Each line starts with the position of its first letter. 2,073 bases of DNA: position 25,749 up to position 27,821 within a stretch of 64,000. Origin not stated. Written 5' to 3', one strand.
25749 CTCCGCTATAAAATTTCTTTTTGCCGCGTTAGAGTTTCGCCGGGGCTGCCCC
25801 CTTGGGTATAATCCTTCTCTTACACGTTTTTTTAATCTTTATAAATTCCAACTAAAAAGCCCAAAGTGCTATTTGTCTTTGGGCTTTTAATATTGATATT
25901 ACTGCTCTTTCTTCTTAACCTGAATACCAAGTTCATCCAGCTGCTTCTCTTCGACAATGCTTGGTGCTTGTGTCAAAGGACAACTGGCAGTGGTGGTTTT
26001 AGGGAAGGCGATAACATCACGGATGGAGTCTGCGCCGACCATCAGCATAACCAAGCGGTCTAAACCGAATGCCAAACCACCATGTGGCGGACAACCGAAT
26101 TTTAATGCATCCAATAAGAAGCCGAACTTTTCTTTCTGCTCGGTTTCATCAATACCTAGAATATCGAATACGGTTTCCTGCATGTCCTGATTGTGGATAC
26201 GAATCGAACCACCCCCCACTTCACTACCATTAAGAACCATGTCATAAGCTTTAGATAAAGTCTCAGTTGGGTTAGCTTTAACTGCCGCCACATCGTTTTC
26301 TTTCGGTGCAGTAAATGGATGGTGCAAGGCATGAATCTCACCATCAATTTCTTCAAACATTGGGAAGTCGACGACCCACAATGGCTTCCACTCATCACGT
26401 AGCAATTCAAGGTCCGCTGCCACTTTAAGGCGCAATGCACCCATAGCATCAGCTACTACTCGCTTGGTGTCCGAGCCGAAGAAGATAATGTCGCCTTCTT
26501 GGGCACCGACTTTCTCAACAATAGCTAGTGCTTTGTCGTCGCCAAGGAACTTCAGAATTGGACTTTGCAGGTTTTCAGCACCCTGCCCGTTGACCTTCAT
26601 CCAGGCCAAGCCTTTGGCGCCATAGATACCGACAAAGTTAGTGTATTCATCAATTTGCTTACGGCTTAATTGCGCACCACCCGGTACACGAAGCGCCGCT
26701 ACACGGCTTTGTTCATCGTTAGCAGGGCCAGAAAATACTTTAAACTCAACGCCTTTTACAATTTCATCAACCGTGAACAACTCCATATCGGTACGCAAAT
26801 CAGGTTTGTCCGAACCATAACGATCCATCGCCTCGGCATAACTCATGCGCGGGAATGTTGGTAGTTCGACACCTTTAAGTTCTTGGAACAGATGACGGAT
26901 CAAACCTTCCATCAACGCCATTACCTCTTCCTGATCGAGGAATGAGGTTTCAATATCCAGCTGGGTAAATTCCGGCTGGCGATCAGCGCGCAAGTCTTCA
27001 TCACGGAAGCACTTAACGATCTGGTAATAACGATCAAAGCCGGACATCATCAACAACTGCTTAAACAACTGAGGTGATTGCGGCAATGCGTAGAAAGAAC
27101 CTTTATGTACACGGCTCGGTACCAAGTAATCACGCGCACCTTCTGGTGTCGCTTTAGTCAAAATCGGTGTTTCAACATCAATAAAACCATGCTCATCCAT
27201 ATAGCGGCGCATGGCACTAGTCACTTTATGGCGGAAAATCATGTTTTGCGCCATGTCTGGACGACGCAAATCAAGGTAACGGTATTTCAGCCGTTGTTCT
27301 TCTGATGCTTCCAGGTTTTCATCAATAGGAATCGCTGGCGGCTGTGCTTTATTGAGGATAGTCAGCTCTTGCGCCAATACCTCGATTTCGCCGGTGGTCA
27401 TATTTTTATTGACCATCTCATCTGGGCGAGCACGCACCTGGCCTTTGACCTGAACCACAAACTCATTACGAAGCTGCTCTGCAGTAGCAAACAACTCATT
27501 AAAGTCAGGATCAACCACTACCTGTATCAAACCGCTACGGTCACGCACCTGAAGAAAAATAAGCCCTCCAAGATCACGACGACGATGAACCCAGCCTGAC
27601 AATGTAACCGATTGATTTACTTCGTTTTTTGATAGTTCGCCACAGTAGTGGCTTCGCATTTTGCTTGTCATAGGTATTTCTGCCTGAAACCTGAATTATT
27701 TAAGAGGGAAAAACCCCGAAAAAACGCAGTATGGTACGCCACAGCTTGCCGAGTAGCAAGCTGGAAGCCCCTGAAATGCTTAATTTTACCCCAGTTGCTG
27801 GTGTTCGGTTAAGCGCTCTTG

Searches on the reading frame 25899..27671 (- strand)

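Call 50: search_protein_families(library=pfam, proteins=[window:25899-27671:-], max_evalue=0.001)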
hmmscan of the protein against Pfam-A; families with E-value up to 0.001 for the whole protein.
window:25899-27671:- (590 aa): 4 families
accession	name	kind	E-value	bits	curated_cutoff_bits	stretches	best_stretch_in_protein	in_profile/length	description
PF00152.25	tRNA-synt_2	-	3.2e-129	430.8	25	1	123-559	1-307/308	tRNA synthetases class II (D, K and N)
PF02938.19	GAD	-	2.5e-27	95.4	23.4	1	313-410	1-95/95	GAD domain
PF01336.31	tRNA_anti-codon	-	1.3e-19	70.3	27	1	22-106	1-75/75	OB-fold nucleic acid binding domain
PF01409.25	tRNA-synt_2d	-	4.6e-05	23.4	19.8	0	214-276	104-164/246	tRNA synthetases class II core domain (F)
